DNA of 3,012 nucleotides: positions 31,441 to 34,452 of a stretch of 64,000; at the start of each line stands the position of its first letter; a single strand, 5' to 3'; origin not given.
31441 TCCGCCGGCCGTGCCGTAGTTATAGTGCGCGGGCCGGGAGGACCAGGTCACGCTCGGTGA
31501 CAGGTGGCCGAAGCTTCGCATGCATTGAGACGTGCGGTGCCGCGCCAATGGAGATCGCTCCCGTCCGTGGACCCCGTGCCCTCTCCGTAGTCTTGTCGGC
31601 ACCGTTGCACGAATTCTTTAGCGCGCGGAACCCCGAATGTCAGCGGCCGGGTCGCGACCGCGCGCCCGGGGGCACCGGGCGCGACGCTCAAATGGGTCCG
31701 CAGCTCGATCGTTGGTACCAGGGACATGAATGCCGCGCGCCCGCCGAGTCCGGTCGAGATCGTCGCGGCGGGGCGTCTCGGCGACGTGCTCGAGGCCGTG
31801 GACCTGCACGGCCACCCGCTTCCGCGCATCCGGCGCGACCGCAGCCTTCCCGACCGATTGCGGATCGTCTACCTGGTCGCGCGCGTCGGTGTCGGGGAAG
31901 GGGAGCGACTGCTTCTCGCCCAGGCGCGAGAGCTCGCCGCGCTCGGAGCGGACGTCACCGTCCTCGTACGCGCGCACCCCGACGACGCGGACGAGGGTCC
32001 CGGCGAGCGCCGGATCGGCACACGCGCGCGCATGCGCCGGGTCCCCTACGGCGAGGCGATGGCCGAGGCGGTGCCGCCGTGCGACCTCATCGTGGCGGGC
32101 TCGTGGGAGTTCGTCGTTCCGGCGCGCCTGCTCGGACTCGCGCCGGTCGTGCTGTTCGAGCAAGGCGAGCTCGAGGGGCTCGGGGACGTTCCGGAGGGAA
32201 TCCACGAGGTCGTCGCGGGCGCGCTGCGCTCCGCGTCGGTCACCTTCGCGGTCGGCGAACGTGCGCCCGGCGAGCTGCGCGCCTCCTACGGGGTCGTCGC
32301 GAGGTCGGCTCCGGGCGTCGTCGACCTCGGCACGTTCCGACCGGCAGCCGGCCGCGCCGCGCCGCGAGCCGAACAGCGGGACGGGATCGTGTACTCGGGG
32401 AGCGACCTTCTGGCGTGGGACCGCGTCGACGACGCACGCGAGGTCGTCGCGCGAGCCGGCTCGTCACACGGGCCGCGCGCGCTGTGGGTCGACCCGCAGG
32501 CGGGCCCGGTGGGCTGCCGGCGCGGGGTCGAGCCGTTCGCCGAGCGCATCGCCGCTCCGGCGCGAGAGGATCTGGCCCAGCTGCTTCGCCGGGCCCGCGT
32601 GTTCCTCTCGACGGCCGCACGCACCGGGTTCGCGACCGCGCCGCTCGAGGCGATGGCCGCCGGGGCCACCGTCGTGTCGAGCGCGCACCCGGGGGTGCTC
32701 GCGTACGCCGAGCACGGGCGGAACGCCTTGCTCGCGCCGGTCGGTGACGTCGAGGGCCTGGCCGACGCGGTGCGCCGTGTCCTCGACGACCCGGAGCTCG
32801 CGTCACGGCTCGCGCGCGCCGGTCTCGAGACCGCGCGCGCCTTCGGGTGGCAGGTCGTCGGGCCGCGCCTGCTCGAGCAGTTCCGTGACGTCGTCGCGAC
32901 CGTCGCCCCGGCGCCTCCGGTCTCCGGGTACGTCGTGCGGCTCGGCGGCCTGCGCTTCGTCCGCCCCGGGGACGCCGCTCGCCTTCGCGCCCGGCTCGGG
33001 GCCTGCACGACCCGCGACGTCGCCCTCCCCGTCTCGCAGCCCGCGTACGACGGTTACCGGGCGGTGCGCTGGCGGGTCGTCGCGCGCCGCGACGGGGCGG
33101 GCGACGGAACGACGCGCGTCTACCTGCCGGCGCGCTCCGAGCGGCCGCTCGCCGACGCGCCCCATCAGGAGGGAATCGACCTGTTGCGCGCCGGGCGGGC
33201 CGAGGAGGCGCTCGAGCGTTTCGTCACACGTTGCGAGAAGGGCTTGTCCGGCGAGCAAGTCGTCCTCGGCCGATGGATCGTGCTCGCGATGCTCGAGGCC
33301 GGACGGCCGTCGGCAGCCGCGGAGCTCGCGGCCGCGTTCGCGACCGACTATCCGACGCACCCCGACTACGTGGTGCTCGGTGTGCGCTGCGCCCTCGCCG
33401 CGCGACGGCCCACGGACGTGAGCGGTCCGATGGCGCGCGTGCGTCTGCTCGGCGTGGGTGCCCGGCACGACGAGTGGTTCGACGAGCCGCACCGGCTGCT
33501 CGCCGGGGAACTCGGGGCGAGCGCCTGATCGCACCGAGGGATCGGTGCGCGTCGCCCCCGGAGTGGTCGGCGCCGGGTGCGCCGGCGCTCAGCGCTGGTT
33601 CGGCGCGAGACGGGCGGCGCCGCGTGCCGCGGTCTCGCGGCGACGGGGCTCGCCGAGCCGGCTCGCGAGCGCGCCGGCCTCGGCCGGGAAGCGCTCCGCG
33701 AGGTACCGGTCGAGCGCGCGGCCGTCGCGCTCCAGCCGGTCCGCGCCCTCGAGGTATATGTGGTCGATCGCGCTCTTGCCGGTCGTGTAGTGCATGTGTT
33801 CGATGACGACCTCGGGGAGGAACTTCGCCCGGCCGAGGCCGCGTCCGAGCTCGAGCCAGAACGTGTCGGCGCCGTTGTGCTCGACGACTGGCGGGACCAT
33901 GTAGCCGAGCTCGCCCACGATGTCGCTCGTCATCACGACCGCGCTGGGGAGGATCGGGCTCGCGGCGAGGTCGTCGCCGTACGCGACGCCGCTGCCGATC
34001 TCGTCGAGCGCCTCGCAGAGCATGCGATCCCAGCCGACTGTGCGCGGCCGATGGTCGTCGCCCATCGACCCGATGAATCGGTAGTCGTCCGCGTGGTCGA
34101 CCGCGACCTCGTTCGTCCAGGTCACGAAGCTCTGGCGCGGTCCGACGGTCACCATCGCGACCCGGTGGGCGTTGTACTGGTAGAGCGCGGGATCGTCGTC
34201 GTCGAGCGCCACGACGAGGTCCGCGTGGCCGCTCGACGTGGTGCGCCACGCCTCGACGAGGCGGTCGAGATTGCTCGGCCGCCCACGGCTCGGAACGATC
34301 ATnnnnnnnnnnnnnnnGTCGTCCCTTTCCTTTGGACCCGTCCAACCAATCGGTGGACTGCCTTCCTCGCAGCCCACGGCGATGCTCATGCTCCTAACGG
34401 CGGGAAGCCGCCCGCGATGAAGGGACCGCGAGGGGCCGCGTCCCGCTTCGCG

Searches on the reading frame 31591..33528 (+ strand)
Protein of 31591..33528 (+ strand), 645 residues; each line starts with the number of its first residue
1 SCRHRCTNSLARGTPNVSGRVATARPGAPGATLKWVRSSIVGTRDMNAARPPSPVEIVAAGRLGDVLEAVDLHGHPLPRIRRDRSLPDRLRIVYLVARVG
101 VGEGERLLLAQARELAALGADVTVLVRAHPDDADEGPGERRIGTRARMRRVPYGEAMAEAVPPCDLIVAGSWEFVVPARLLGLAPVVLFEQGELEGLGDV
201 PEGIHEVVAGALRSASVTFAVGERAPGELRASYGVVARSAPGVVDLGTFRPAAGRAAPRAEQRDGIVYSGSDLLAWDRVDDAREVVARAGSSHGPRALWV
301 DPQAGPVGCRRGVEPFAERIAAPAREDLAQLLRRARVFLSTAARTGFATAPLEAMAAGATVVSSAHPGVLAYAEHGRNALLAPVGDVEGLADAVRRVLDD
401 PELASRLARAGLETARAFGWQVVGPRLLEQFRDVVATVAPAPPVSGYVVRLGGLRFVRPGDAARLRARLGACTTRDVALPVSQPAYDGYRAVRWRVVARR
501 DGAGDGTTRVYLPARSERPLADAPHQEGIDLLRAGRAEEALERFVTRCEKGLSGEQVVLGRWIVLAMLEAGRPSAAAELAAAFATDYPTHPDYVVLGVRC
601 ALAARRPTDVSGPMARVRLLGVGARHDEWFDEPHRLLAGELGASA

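Call 12: search_protein_families(library=pfam, proteins=[window:31591-33528:+])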
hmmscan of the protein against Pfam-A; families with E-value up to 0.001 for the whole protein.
window:31591-33528:+ (645 aa): 4 families
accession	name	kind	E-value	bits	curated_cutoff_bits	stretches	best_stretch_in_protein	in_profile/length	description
PF00534.26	Glycos_transf_1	-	3.4e-17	62.9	26.4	1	325-411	83-169/172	Glycosyl transferases group 1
PF13692.12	Glyco_trans_1_4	-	5e-16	59.7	27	1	325-400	67-142/142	Glycosyl transferases group 1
PF13524.12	Glyco_trans_1_2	-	7.3e-10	39.4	25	1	324-416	36-130/144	Glycosyl transferase-like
PF20706.3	GT4-conflict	-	0.00064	19.3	26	0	324-410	271-367/385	Family 4 Glycosyltransferase in conflict systems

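Call 35: search_protein_families(library=ncbifam, proteins=[window:31591-33528:+], max_evalue=0.00001)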
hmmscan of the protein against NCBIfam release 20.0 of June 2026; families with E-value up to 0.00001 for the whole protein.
window:31591-33528:+ (645 aa): 8 families
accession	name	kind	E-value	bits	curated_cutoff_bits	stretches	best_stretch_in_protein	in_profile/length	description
TIGR04047.1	MSMEG_0565_glyc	hypoth_equivalog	1.6e-13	50.5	259.85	1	325-432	267-372/373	MSMEG_0565 family glycosyltransferase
NF041876.1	EPS_EpsE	equivalog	1.4e-11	44.3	400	1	325-414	286-375/389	exopolysaccharide biosynthesis GT4 family glycosyltransferase EpsE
TIGR02149.1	glgA_Coryne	subfamily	4.4e-11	42.5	302.4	1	324-435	273-391/391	glycogen synthase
TIGR03999.1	thiol_BshA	equivalog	3.5e-10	39.3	273.7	1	326-420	264-359/375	N-acetyl-alpha-D-glucosaminyl L-malate synthase BshA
TIGR03449.1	mycothiol_MshA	equivalog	2.8e-09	36.4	462.5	1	323-435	292-404/406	D-inositol-3-phosphate glycosyltransferase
TIGR03088.1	stp2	hypoth_equivalog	1.6e-08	34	409.05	1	323-423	261-362/374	TIGR03088 family PEP-CTERM/XrtA system glycosyltransferase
NF038229.1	Glyco4_Geo_Pelo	equivalog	1.3e-07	30.9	400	1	314-416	217-317/338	GPMC system family 4 glycosyltransferase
NF053787.1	GlcN_PG_synth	equivalog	1.5e-06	27.3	480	1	325-435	252-360/361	N-acetylglucosaminyl phosphatidylglycerol synthase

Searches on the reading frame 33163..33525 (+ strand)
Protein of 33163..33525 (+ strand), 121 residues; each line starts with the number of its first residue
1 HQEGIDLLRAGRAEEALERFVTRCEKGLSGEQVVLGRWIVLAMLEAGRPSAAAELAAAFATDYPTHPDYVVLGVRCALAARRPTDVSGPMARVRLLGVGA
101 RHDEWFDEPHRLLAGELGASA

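Call 95: search_protein_families(library=pfam, proteins=[window:33163-33525:+], max_evalue=10)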
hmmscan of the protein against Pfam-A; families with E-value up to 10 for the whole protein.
seq(121 aa): 3 families
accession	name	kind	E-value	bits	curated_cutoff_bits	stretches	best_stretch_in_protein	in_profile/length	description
PF13428.12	TPR_14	-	0.0024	18.9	23.5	1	37-69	5-37/44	Tetratricopeptide repeat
PF13432.12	TPR_16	-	0.0085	17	32.7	2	44-84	8-48/65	Tetratricopeptide repeat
PF14559.12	TPR_19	-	0.013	16.2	25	1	44-83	2-41/68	Tetratricopeptide repeat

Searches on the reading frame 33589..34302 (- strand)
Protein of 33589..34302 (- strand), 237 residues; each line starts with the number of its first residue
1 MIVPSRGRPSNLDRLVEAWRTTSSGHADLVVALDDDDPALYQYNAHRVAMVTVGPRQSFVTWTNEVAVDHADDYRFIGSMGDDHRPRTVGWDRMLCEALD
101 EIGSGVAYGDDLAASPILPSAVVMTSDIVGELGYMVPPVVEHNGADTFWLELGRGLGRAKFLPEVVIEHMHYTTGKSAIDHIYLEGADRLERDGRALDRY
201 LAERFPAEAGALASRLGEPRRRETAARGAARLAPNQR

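Call 12: search_protein_families(library=pfam, proteins=[window:33589-34302:-])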
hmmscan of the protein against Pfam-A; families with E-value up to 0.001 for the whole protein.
window:33589-34302:- (237 aa): 0 families

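Call 34: search_protein_families(library=ncbifam, proteins=[window:33589-34302:-], max_evalue=0.00001)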
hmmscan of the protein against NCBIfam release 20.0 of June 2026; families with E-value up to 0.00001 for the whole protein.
window:33589-34302:- (237 aa): 0 families

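Call 82: search_solved_structures(query=window:33589-34302:-, max_evalue=1)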
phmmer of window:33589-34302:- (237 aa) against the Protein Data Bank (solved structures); distinct sequences matched with E-value up to 1: 1.
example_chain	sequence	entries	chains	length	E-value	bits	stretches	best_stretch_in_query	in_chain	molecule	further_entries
4g1u_A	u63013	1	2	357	0.41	13.7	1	113-162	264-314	Hemin transport system permease protein hmuU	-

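Call 95: search_protein_families(library=pfam, proteins=[window:33592-34302:-], max_evalue=10)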
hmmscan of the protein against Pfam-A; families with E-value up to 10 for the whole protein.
seq(237 aa): 0 families

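Call 100: search_protein_representatives(protein=window:33589-34302:-)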
Query: 237 residues. Proteins with E-value up to 0.001 (for the whole library): 2484; up to 1e-10: 1304; up to 1e-30: 264. The best 150 are listed.
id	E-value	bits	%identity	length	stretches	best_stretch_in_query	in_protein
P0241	2.5e-96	338.4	67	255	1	1-220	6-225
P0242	1.4e-56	208.3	47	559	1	2-226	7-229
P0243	6.9e-49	183.2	48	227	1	2-202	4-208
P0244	2.3e-48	181.4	49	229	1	1-199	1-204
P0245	3.5e-46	174.3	49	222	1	2-205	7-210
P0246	2.9e-45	171.3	42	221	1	1-208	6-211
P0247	4.9e-45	170.5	47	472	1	2-188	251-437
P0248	6.1e-45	170.2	39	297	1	2-218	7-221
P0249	6.2e-45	170.2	46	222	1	2-210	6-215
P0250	5.5e-44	167.1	45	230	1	2-205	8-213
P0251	5.5e-44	167.1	41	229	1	2-207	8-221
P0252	8.8e-44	166.4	44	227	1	2-201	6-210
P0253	2.3e-43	165.1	45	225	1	2-212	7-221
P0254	3.4e-43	164.5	70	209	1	22-124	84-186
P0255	3.5e-43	164.5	49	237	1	2-191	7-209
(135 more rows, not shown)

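Call 102: search_solved_structures(query=A5, max_evalue=1)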
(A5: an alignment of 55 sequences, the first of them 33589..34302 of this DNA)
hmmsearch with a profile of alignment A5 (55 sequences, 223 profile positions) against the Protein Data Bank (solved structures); distinct sequences matched with E-value up to 1: 2.
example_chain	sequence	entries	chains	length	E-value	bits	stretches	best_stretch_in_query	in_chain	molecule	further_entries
9jma_A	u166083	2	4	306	0.024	17.3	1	5-132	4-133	GalNAc(5)-diNAcBac-PP-undecaprenol beta-1,3-glucosyltransferase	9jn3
5mlz_A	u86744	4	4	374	0.26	13.9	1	3-53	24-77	Dolichol monophosphate mannose synthase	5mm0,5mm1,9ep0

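Call 103: search_protein_families(library=pfam, alignment_id=A5, max_evalue=0.01)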
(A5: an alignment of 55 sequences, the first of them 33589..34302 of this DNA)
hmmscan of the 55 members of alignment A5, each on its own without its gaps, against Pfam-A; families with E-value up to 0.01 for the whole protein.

A. member 1, window:33589-34302:- (237 aa): 0 families

B. families by the number of members that match (of 55 scanned): 3 families
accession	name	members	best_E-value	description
PF00535.33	Glycos_transf_2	6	0.0006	Glycosyl transferase family 2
PF13641.12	Glyco_tranf_2_3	1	0.00063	Glycosyltransferase like family 2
PF20691.3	TAGT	1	0.0017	TET-Associated Glycosyltransferase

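Call 109: predict_structure(alignment_id=A5)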
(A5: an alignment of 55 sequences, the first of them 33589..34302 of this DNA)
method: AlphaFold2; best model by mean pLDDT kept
length: 237 residues; sequences in the alignment: 55
mean_pLDDT: 93.1   pTM: 0.88
mean pLDDT of the five models: 93.1, 92.6, 91.9, 91.9, 91.6
residues with pLDDT >= 90: 210; 70-90: 8; 50-70: 8; < 50: 11
segments of 3 or more residues with pLDDT < 50: 226-229, 231-233, 235-237
pLDDT, mean of each block of 10 residues (from residue 1): 97 97 98 98 89 98 98 98 98 99 98 97 98 98 98 98 98 95 94 98 97 86 50 43
secondary structure, 60 per line:
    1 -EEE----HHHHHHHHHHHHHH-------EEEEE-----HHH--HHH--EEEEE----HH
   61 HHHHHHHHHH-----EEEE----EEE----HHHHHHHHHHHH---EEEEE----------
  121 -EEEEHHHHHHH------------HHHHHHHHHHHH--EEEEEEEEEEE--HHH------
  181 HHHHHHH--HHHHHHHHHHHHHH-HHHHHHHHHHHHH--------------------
elements in order: E2-4 H9-22 E30-34 E50-54 H59-70 E76-79 E84-86 H91-102 E106-110 E122-125 H126-132 H145-156 E159-169 H181-187 H190-203 H205-217

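Call 111: fold_search(model_id=the predicted structure, library=pdb)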
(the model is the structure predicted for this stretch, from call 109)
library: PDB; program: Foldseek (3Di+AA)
matches with E <= 10: 1009; with E <= 0.001: 135
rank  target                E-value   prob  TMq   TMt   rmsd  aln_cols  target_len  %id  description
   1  6yv7_A                1.3e-06  1.00  0.51  0.37  11.7       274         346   13  Mannosyltransferase PcManGT from Pyrobaculum calidifontis (released 2020-07-22)
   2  6yv7_B                1.9e-06  1.00  0.51  0.37  17.7       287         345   14  Mannosyltransferase PcManGT from Pyrobaculum calidifontis (released 2020-07-22)
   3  9omk_B                3.8e-06  1.00  0.57  0.53  12.3       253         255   11  WrtF fucosyltransferase - trisaccharide acceptor (released 2025-10-29)
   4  9jn3_A                4.3e-06  1.00  0.52  0.43  11.6       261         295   16  Crystal structure of AvpGT in complex with Ara-A (released 2025-01-29)
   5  9omj_B                5.2e-06  1.00  0.61  0.57  11.8       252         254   12  WrtF fucosyltransferase - GDP-beta-L-fucose (released 2025-10-29)
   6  9omm_B                6.8e-06  1.00  0.60  0.53  12.0       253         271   13  WrtF fucosyltransferase - tetrasaccharide product (released 2025-10-29)
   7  2z86_A                7.2e-06  1.00  0.54  0.24   5.0       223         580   11  Crystal structure of chondroitin polymerase from Escherichia coli strain K4 (K4CP) complexed with UDP-GlcUA and UDP (released 2008-09-16)
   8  9omn_B                7.7e-06  1.00  0.60  0.53  12.0       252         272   14  WrtF fucosyltransferase - GDP-2-deoxy-2-fluoro-beta-L-fucose (released 2025-10-29)
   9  8snc_A                8.2e-06  1.00  0.55  0.29   7.2       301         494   12  Chlorella virus Hyaluronan Synthase bound to GlcA extended GlcNAc primer (released 2024-05-01)
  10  9omm_A                9.9e-06  1.00  0.60  0.56  12.0       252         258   13  WrtF fucosyltransferase - tetrasaccharide product (released 2025-10-29)
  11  9oml_B                1.1e-05  1.00  0.59  0.51  12.3       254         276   12  WrtF fucosyltransferase - acetylated trisaccharide acceptor (released 2025-10-29)
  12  8bz5_C                1.4e-05  1.00  0.58  0.26   5.5       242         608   11  Crystal structure of the L. monocytogenes RmlT in complex with HEPES (released 2023-12-27)
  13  9omh_D                1.4e-05  1.00  0.59  0.53  12.2       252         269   13  WrtF fucosyltransferase - Apo (released 2025-10-29)
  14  1qg8                  1.4e-05  1.00  0.48  0.48   7.8       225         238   12  NATIVE (MAGNESIUM-CONTAINING) SPSA FROM BACILLUS SUBTILIS (released 2000-04-21)
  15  9jn3_B                1.5e-05  1.00  0.50  0.41   5.2       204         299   18  Crystal structure of AvpGT in complex with Ara-A (released 2025-01-29)
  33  9jma_A                3.6e-05  1.00  0.51  0.41   8.0       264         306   16  Crystal structure of glycosyltransferase AvpGT (released 2025-01-29)
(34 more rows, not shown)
